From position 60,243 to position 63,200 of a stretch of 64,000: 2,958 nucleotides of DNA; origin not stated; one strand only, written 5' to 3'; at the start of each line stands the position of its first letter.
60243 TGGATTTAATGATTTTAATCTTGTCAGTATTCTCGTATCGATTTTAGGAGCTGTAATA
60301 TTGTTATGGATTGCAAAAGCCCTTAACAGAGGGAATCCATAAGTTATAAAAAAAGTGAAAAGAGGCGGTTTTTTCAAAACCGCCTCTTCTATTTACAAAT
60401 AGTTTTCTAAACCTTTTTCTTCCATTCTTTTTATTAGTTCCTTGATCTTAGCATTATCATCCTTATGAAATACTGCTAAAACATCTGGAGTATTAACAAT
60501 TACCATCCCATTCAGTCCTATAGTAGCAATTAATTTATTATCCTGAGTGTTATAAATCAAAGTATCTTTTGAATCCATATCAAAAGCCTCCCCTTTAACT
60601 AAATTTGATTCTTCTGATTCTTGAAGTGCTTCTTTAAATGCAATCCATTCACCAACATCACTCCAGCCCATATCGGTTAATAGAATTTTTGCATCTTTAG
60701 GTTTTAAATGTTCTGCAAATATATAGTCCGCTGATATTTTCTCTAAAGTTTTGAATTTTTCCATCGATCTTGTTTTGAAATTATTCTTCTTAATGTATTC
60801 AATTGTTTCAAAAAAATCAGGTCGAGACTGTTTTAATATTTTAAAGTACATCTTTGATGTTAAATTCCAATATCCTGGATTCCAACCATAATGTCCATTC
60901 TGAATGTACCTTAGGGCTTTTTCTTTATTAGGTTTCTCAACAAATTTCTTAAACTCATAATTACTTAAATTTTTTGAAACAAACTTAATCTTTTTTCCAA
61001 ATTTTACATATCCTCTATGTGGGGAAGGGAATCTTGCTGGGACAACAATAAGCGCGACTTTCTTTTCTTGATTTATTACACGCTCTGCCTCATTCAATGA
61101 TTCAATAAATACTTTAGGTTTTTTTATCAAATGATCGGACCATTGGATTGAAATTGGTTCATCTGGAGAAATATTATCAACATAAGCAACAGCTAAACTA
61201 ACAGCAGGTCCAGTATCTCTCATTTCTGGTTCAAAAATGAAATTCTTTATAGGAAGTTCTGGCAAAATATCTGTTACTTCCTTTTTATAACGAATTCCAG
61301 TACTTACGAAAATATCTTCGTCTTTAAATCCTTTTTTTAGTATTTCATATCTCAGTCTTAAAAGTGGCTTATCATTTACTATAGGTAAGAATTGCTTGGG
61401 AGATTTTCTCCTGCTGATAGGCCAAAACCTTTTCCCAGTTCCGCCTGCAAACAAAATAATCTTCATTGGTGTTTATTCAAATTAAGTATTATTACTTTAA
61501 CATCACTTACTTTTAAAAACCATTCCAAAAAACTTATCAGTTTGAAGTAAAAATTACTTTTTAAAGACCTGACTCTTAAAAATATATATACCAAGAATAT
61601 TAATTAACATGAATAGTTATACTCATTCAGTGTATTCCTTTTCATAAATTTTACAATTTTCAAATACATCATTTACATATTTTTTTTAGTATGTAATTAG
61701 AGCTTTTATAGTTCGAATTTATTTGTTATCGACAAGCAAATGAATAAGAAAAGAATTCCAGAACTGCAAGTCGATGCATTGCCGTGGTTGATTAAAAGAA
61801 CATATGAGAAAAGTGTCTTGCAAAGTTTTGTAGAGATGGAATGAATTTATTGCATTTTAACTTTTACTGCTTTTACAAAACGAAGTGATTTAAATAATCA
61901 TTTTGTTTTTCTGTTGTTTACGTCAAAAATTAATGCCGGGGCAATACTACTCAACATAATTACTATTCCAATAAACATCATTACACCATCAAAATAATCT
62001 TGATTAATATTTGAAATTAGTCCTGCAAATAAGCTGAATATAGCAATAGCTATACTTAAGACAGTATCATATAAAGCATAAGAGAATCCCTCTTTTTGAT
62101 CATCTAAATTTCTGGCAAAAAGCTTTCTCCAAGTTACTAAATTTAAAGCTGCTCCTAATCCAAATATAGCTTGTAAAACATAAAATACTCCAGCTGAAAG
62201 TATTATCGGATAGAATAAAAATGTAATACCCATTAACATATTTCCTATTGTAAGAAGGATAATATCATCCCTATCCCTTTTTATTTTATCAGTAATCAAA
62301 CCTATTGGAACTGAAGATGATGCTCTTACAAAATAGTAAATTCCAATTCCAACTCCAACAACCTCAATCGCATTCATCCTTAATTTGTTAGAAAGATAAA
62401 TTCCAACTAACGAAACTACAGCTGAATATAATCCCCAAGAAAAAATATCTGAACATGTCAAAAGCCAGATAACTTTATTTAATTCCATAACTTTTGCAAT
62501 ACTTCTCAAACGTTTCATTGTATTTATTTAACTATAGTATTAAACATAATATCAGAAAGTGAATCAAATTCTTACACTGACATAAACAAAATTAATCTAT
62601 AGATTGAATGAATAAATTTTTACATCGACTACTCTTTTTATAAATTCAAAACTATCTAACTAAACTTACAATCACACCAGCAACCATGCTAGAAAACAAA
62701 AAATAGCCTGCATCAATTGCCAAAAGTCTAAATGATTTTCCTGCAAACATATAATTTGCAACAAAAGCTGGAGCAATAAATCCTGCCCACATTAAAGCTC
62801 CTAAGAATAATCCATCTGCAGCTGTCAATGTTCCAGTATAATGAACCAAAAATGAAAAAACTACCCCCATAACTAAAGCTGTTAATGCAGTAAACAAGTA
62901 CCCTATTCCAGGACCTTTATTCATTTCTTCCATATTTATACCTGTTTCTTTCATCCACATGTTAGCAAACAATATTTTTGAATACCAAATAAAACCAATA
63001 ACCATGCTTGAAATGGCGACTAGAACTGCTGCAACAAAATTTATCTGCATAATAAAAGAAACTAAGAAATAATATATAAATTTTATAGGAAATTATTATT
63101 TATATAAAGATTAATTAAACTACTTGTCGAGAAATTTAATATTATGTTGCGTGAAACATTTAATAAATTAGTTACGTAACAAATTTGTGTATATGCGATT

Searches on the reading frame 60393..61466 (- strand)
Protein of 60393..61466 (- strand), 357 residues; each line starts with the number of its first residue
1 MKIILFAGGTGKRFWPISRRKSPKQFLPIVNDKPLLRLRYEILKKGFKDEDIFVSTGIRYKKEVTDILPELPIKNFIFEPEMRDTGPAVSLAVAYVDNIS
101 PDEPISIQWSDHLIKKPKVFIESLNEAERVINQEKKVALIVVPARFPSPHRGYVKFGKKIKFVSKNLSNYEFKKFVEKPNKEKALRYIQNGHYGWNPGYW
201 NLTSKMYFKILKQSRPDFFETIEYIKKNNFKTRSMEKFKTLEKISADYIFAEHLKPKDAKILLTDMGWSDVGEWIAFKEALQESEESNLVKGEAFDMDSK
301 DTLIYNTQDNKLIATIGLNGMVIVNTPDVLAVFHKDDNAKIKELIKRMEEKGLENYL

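Call 10: search_protein_families(library=pfam, proteins=[window:60393-61466:-], max_evalue=0.001)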
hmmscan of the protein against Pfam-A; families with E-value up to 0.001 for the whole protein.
window:60393-61466:- (357 aa): 2 families
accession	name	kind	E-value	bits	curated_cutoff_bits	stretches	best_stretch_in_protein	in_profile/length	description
PF00483.29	NTP_transferase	-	2.1e-28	100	21.2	1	4-285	3-243/245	Nucleotidyl transferase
PF22640.1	ManC_GMP_beta-helix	-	5.5e-12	45.9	27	1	293-347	2-54/55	MannoseP isomerase/GMP-like beta-helix domain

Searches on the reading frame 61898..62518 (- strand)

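Call 10: search_protein_families(library=pfam, proteins=[window:61898-62518:-], max_evalue=0.001)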
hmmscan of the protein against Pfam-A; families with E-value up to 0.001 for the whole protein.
window:61898-62518:- (206 aa): 1 family
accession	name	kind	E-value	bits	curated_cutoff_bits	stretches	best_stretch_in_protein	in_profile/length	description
PF07690.21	MFS_1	-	2e-13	50.4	33.4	1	18-203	2-177/347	Major Facilitator Superfamily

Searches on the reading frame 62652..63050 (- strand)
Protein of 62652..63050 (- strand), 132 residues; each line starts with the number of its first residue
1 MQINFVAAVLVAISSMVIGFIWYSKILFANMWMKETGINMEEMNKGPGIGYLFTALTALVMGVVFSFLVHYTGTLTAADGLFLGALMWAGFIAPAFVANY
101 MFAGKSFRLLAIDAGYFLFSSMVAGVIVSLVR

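Call 79: search_protein_families(library=pfam, proteins=[window:62652-63050:-], max_evalue=0.001)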
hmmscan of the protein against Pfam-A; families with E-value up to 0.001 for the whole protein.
window:62652-63050:- (132 aa): 1 family
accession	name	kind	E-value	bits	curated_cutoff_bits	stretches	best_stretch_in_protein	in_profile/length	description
PF08570.15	DUF1761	-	1.9e-27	96.4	31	1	7-128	2-122/123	Protein of unknown function (DUF1761)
